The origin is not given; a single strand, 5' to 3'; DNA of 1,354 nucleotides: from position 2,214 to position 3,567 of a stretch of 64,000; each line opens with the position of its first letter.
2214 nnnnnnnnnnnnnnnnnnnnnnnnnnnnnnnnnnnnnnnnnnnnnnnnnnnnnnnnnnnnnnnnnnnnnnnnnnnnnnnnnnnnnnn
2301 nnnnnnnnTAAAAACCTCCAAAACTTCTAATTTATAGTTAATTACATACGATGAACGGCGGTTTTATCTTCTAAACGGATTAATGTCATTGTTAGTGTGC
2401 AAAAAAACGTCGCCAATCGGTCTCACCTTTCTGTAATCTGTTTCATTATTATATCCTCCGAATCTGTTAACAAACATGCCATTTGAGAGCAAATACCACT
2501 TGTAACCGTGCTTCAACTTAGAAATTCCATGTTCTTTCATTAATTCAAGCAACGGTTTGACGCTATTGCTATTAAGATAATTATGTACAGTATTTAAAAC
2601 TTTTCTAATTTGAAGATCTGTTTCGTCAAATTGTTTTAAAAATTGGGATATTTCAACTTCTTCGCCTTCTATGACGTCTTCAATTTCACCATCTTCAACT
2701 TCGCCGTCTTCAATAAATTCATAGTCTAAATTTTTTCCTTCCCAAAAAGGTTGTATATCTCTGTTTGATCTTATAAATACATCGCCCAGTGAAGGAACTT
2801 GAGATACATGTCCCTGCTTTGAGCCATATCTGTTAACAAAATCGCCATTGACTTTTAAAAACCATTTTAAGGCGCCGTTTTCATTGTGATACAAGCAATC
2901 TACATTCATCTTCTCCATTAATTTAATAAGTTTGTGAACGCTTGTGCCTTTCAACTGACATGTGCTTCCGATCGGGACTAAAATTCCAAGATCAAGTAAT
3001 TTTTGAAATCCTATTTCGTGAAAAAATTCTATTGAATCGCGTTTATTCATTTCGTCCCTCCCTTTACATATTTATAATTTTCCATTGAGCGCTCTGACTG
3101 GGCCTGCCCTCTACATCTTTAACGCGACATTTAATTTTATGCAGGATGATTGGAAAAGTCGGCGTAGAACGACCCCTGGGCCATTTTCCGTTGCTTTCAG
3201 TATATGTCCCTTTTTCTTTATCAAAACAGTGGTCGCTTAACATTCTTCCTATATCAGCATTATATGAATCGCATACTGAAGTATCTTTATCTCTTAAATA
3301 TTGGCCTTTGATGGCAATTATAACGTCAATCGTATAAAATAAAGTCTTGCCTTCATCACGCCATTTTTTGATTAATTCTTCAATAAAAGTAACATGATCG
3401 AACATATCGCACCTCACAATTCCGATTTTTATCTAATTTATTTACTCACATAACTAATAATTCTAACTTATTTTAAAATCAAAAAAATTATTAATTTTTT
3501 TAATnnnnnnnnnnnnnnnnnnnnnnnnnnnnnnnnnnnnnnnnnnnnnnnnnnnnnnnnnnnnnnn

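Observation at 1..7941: Co-directional seven-gene cluster that looks like an undescribed multi-component defence or modified-DNA-sensing system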

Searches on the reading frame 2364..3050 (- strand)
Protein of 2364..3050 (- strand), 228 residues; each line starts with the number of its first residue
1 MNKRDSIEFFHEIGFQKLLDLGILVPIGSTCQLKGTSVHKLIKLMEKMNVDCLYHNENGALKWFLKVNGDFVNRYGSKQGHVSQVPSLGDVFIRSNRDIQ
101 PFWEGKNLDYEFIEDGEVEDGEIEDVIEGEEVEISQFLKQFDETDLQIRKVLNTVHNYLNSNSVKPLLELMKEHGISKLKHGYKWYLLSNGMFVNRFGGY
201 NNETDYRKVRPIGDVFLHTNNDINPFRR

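Call 7: search_protein_families(library=pfam, proteins=[window:2364-3050:-], max_evalue=0.01)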
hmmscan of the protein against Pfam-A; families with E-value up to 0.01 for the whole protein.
window:2364-3050:- (228 aa): 0 families

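Call 8: search_protein_families(library=padloc, proteins=[window:2364-3050:-], max_evalue=0.01)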
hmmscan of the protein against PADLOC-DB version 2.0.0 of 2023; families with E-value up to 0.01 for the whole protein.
window:2364-3050:- (228 aa): 0 families

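Call 9: search_protein_families(library=ncbifam, proteins=[window:2364-3050:-], max_evalue=0.01)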
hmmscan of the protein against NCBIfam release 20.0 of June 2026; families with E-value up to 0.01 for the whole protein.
window:2364-3050:- (228 aa): 0 families

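Call 10: find_encoding_contigs(protein=window:2364-3050:-, flank=10000, max_places=10)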
Protein window:2364-3050:- (228 aa): 4 contigs read that carry it; 3 places shown.
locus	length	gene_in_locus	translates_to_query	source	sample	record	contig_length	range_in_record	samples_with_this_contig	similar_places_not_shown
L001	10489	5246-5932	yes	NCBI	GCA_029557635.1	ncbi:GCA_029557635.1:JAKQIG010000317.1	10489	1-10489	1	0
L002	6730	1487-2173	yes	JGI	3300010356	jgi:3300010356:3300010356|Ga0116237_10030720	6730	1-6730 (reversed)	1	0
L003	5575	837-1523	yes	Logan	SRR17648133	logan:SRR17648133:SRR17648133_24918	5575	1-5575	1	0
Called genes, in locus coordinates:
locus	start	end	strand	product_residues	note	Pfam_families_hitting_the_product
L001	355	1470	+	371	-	-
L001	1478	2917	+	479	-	PF13424:TPR_12 (faint)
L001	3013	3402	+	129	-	-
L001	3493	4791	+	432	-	PF10539:Dev_Cell_Death, PF05496:RuvB_N (faint), PF13191:AAA_16 (faint), PF13401:AAA_22 (faint), PF00004:AAA, PF17862:AAA_lid_3 (weak)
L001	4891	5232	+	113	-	-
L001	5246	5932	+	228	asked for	-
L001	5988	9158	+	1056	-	PF25794:SACS, PF13020:NOV_C (weak)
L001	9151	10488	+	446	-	?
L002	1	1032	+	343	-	?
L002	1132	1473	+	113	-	-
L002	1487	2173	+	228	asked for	-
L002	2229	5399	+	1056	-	PF25794:SACS, PF13020:NOV_C (weak)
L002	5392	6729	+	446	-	?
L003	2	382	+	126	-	?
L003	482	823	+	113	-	-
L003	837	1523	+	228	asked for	-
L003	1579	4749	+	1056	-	PF25794:SACS, PF13020:NOV_C (weak)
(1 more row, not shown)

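Call 15: search_protein_families(library=pfam, proteins=[L001:5988-9158:+, L001:9151-10488:+], max_evalue=0.01)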
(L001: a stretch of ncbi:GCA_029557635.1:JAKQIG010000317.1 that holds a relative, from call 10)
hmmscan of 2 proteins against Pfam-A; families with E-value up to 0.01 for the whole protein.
L001:5988-9158:+ (1056 aa): 2 families
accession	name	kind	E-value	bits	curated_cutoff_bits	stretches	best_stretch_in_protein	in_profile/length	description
PF25794.1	SACS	-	8.3e-18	65.5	32.8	2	74-121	75-122/247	Sacsin domain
PF13020.12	NOV_C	-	3.6e-07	30.6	22.1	1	956-1023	19-90/91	Protein NO VEIN, C-terminal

L001:9151-10488:+ (446 aa): 15 families
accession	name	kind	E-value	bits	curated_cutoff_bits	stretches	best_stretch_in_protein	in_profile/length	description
PF13086.12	AAA_11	-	1.5e-27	97.4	27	2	161-264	1-114/257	AAA domain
PF13604.12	AAA_30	-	3.1e-16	60.1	27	1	161-341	1-132/191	AAA domain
PF13245.12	AAA_19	-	4.2e-15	56.5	25.1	1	166-342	1-134/134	AAA domain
PF13087.12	AAA_12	-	2.6e-09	37.4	27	1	362-443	10-93/195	AAA domain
PF04851.21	ResIII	-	1.2e-05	25.8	22.5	1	161-235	3-84/164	Type III restriction enzyme, res subunit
PF05970.20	PIF1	-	7.4e-05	22.9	25.9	0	167-213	14-59/223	PIF1-like helicase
PF00580.27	UvrD-helicase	-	0.0001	22.5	23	1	162-220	1-61/271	UvrD/REP helicase N-terminal domain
PF00448.28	SRP54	-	0.00042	20.5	22.7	1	177-220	2-48/196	SRP54-type protein, GTPase domain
PF13191.12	AAA_16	-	0.0009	20.2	32.6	1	169-209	11-63/167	AAA ATPase domain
PF05127.21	NAT10_TcmA_helicase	-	0.00093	19.6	22.7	1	183-243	4-58/176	RNA cytidine acetyltransferase NAT10/TcmA, helicase domain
PF20720.3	nSTAND3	-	0.0015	18.6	27.2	1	168-208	9-49/155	Novel STAND NTPase 3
PF02562.22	PhoH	-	0.0022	18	27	1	163-205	6-48/205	PhoH-like protein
PF13401.12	AAA_22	-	0.006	17.3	27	0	175-216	4-45/130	AAA domain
PF00004.35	AAA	-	0.0074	17.2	21.2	0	181-203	3-25/131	ATPase family associated with various cellular activities (AAA)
PF01695.23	IstB_IS21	-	0.0082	16.1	24.1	0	175-213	92-129/238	IstB-like ATP binding protein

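Call 26: find_homologous_proteins(query=window:2364-3050:-, max_evalue=0.001)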
Query window:2364-3050:- (228 aa): 2 proteins with E <= 0.001 among 104 candidates.
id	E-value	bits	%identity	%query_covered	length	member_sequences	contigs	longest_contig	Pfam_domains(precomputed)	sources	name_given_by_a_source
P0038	6.7e-128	443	99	86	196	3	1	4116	-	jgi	-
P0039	1.2e-125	436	84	100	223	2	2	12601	-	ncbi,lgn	-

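Call 29: find_encoding_contigs(protein=P0039, flank=10000, max_places=3)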
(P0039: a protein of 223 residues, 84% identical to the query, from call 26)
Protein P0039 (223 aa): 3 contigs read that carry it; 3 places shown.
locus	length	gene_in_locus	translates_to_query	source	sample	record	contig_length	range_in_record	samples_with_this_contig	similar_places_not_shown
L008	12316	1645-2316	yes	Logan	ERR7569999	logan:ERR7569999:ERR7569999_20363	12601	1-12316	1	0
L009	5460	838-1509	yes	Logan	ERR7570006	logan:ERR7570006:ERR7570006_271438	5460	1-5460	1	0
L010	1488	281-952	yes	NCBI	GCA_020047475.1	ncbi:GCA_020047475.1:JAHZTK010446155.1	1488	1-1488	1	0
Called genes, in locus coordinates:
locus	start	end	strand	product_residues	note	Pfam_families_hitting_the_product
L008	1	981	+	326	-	?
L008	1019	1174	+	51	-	-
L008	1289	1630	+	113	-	-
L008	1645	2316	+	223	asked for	-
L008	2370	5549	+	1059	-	PF25794:SACS, PF13020:NOV_C (weak)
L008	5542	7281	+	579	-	PF00580:UvrD-helicase (faint), PF04851:ResIII (weak), PF13086:AAA_11, PF13604:AAA_30, PF13245:AAA_19, PF13087:AAA_12, PF13538:UvrD_C_2 (faint)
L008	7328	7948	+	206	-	-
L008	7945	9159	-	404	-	PF15611:EH_Signature (faint)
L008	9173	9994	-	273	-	PF00691:OmpA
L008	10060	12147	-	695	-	PF28082:ZorA-like_t1, PF01618:MotA_ExbB (faint)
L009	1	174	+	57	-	?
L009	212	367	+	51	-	-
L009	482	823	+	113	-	-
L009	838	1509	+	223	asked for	-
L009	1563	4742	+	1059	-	PF25794:SACS, PF13020:NOV_C (weak)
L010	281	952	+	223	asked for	-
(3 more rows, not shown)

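Call 58: search_protein_families(library=padloc, proteins=[L008:5542-7281:+, L008:7328-7948:+, L001:5988-9158:+], max_evalue=0.001)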
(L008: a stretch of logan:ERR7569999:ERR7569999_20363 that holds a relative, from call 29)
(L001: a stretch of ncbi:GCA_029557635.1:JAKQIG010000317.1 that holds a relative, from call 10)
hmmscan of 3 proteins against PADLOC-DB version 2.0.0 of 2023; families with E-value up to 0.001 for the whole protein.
L008:5542-7281:+ (579 aa): 17 families
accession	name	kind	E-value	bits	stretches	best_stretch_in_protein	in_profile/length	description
PDLC03920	MkoA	-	2.6e-59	199.5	2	280-574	775-1096/1112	-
PDLC03921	MkoA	-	2.9e-48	162.4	2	302-554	1298-1570/1607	-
PDLC03924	MkoC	-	1.3e-27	94.4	2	364-556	765-949/1136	-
PDLC01734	typeIV_RecD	-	8.3e-15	52.1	2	161-229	339-407/763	RecD_0_IVD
PDLC01148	RecD_like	-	5.7e-12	42.7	2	295-341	398-446/719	RecD/Tra ATPase fused to N-terminal HHH domain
PDLC05065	PDC-S68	-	1.7e-09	34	1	139-224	583-668/1221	-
PDLC00117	GajB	-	1.8e-08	31.4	0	495-553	513-577/604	UrvD helicase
PDLC05009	PDC-S37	-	2.2e-08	30.3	1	165-217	297-349/1550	-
PDLC00127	GajB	-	2.5e-08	30.9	0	408-492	288-369/594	UrvD helicase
PDLC05064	PDC-S68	-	5.6e-08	28.9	1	134-340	658-824/1273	-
PDLC04140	mad8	-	2.6e-07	28.5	1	164-245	14-101/314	mads_8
PDLC03813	RTasNERD-Hel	-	2.8e-05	21.4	0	438-553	397-515/519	DRT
PDLC02194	Hhe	-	7.4e-05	18.1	1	160-218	424-482/1911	-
PDLC05066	PDC-S68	-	7.6e-05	18.9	0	160-340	577-721/1202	-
PDLC01087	C3a187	-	0.00027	17.9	0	495-552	496-546/559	NERD+UvrD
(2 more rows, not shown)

L008:7328-7948:+ (206 aa): 0 families

L001:5988-9158:+ (1056 aa): 9 families
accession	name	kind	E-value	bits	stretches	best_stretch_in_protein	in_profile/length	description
PDLC03972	TmtA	-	4.8e-78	261.4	2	27-646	30-654/1302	-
PDLC03968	TmtA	-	1.9e-48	163.1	1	30-578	67-600/1486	-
PDLC03966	TmtA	-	1.3e-46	157.1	2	35-413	40-460/1655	-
PDLC03964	TmtA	-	1.9e-39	133.6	2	42-583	50-614/1538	-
PDLC03965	TmtA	-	2.6e-28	96.6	2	42-124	34-119/1370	-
PDLC03971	TmtA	-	5.8e-23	78.4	2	41-120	57-145/1782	-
PDLC03969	TmtA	-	1.4e-22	77.2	1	82-605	89-628/1563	-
PDLC03970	TmtA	-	2e-18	63.8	1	41-135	65-154/1552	-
PDLC03967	TmtA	-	1.9e-10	37.8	1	42-105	42-109/1063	-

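Call 68: search_solved_structures(query=L001:5988-9158:+, max_evalue=0.01)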
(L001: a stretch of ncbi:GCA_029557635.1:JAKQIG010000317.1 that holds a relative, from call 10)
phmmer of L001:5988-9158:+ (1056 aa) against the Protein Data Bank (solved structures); distinct sequences matched with E-value up to 0.01: 4.
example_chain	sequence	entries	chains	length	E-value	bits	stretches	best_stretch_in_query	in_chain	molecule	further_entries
5v47_A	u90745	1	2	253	8e-08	33.9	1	57-119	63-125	Lizard sacsin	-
5v44_A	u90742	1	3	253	3.2e-07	31.9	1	66-119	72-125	Sacsin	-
5v45_A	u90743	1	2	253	3.3e-07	31.8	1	66-119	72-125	Sacsin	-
5v46_A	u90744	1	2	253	3.3e-07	31.8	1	66-119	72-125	Sacsin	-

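Call 80: search_dna_similar(query=window:2364-3050:-, collection=plasmids, mode=protein, max_evalue=0.001, max_rows=30)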
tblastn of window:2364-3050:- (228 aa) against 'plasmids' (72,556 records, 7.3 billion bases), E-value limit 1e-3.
No match.

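Call 81: search_dna_similar(query=window:2364-3050:-, collection=phages, mode=protein, max_evalue=0.001, max_rows=20)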
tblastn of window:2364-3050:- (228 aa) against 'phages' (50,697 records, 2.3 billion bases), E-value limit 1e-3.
No match.

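Call 82: search_dna_similar(query=L001:5988-9158:+, collection=plasmids, mode=protein, max_evalue=1e-10, max_rows=25)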
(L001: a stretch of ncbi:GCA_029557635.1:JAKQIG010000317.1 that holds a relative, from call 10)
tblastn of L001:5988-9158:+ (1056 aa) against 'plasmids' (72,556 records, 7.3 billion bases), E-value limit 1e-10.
Records with a match: 9; places in all: 9; records where one place covers at least 80% of the query: 0.
Best place of each record, by identity: <60% 9.
By first word of the organism name: Rhizobium 2; Methanomethylovorans 1; Sulfuricurvum 1; Chryseobacterium 1; Ensifer 1; Hymenobacter 1; Halosimplex 1; Haloferax 1.
By predicted mobility (MOB-suite, as given by PLSDB): non-mobilizable 7; conjugative 1; mobilizable 1.
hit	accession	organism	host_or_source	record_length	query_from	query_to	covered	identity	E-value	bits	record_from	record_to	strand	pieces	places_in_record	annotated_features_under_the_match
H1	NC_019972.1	Methanomethylovorans hollandica DSM 15978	-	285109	30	813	74%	33.1%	1e-94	339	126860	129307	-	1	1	molecular chaperone of HSP90 family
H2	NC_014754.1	Sulfuricurvum kujiense DSM 16994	drain water from underground crude oil ...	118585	6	781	73%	28.5%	5e-63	243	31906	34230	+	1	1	DUF3883 domain-containing protein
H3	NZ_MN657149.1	Chryseobacterium sp.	-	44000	33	777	71%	25.5%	6e-37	159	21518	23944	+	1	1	AAA domain-containing protein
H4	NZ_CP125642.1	Rhizobium sp. BT03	Phaseolus vulgaris,Pure culture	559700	4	380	36%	33.0%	9e-41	172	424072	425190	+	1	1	hypothetical protein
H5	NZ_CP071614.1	Rhizobium bangladeshense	lentil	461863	35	375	32%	34.2%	6e-40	169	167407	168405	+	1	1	hypothetical protein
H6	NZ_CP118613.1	Ensifer adhaerens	Pure isolate,Rhizosphere of Cyperus ...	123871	35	380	33%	31.3%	3e-35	154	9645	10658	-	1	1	hypothetical protein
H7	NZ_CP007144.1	Hymenobacter swuensis DY53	-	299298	4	304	29%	26.1%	6e-20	104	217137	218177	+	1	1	AAA domain-containing protein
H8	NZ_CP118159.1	Halosimplex aquaticum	cell culture,solar salterns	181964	40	310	26%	26.5%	2e-12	80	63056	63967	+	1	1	DUF3883 domain-containing protein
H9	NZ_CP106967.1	Haloferax alexandrinus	-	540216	39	193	15%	30.3%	3e-13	82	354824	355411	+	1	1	DUF3883 domain-containing protein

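Call 83: get_annotated_region(hit=H1, flank=7000)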
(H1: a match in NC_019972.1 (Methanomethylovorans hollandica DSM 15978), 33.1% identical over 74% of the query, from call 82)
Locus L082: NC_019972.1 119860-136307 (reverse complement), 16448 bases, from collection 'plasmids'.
description: Methanomethylovorans hollandica DSM 15978 plasmid pMETHO01, complete sequence
organism: Methanomethylovorans hollandica DSM 15978 (NCBI taxid 867904)
taxonomy: Archaea; Euryarchaeota; Methanomicrobia; Methanosarcinales; Methanosarcinaceae; Methanomethylovorans; Methanomethylovorans hollandica; Methanomethylovorans hollandica DSM 15978
host: -; source: -; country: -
typing (MOB-suite, as given by PLSDB): non-mobilizable; replicon rep_cluster_57
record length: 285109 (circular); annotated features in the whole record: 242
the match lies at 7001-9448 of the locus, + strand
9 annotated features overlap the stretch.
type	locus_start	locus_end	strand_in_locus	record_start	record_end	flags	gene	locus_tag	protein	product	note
CDS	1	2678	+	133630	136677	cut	-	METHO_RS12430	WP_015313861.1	ATP-dependent DNA helicase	-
CDS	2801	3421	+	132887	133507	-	-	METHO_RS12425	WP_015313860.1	hypothetical protein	-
CDS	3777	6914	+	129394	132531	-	-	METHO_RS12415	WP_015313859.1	helicase-related protein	-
CDS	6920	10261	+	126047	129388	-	-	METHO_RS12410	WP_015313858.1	molecular chaperone of HSP90 family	-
CDS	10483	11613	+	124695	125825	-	-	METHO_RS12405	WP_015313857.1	hypothetical protein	-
CDS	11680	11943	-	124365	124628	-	-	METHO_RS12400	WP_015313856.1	type II toxin-antitoxin system RelE/ParE family toxin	GO:0030541 - plasmid partitioning [Evidence IEA]; GO:0051290 - protein heterotetramerization [Evidence IEA]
CDS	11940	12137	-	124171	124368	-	-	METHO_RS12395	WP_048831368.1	hypothetical protein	-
CDS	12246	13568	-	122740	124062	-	-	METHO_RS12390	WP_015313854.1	restriction endonuclease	GO:0009307 - DNA restriction-modification system [Evidence IEA]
CDS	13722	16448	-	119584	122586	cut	-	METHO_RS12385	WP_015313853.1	DEAD/DEAH box helicase family protein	-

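Call 84: get_annotated_region(hit=H2, flank=7000)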
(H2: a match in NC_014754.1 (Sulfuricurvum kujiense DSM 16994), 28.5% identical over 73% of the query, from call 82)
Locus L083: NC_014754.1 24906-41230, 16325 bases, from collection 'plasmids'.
description: Sulfuricurvum kujiense DSM 16994 plasmid pSULKU01, complete sequence
organism: Sulfuricurvum kujiense DSM 16994 (NCBI taxid 709032)
taxonomy: Bacteria; Campylobacterota; Epsilonproteobacteria; Campylobacterales; Sulfurimonadaceae; Sulfuricurvum; Sulfuricurvum kujiense; Sulfuricurvum kujiense DSM 16994
host: -; source: drain water from underground crude oil storage cavity; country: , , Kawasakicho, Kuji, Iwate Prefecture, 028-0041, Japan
typing (MOB-suite, as given by PLSDB): non-mobilizable; replicon rep_cluster_36
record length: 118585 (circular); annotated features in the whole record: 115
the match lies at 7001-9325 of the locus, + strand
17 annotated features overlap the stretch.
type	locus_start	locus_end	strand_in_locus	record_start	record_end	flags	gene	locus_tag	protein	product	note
CDS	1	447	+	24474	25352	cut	-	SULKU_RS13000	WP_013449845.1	ParA family protein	-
CDS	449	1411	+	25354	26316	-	-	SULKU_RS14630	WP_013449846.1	ParB/RepB/Spo0J family partition protein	GO:0007059 - chromosome segregation [Evidence IEA]; GO:0000910 - cytokinesis [Evidence IEA]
CDS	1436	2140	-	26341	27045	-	-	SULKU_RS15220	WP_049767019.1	hypothetical protein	-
CDS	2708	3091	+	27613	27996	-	-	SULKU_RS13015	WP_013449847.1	hypothetical protein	-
CDS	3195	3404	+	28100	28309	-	-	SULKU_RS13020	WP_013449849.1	hypothetical protein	-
CDS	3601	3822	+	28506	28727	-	-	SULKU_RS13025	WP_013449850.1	hypothetical protein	-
CDS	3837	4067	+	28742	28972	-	-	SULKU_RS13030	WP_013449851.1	hypothetical protein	-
CDS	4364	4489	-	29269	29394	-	-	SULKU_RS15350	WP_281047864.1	hypothetical protein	-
CDS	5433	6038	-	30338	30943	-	-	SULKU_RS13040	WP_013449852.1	hypothetical protein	-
CDS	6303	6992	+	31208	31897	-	-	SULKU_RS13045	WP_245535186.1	NERD domain-containing protein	-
CDS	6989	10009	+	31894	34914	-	-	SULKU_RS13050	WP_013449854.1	DUF3883 domain-containing protein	-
CDS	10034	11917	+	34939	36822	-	qatA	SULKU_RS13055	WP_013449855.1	Qat anti-phage system ATPase QatA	GO:0051607 - defense response to virus [Evidence IEA]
CDS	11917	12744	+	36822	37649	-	qatB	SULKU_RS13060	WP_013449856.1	Qat anti-phage system associated protein QatB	GO:0051607 - defense response to virus [Evidence IEA]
CDS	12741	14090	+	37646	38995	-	qatC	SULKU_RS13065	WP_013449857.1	Qat anti-phage system QueC-like protein QatC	GO:0051607 - defense response to virus [Evidence IEA]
CDS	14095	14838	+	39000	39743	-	qatD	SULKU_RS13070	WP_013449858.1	Qat anti-phage system TatD family nuclease QatD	GO:0051607 - defense response to virus [Evidence IEA]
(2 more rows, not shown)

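Call 88: search_protein_families(library=phrogs, proteins=[window:2364-3050:-, L008:7328-7948:+], max_evalue=0.01)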
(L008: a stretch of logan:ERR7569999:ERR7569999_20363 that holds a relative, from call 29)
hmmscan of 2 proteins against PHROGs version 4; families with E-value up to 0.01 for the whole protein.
window:2364-3050:- (228 aa): 0 families

L008:7328-7948:+ (206 aa): 0 families

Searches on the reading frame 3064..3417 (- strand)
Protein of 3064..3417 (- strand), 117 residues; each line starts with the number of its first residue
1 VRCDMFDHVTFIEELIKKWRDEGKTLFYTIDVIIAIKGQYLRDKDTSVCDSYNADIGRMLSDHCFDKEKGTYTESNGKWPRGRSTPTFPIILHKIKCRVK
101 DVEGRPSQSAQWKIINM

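Call 7: search_protein_families(library=pfam, proteins=[window:3064-3417:-], max_evalue=0.01)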
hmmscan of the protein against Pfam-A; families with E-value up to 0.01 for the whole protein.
window:3064-3417:- (117 aa): 0 families

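Call 8: search_protein_families(library=padloc, proteins=[window:3064-3417:-], max_evalue=0.01)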
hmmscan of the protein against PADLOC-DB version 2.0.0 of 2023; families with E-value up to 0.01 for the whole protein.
window:3064-3417:- (117 aa): 0 families

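Call 9: search_protein_families(library=ncbifam, proteins=[window:3064-3417:-], max_evalue=0.01)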
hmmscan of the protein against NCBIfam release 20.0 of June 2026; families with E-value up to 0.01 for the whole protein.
window:3064-3417:- (117 aa): 0 families

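Call 66: search_solved_structures(query=window:3064-3417:-, max_evalue=1)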
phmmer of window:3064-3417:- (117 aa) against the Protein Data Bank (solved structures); distinct sequences matched with E-value up to 1: 0.

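Call 88: search_protein_families(library=phrogs, proteins=[window:3064-3417:-], max_evalue=0.01)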
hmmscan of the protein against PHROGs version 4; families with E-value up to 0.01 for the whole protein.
window:3064-3417:- (117 aa): 0 families
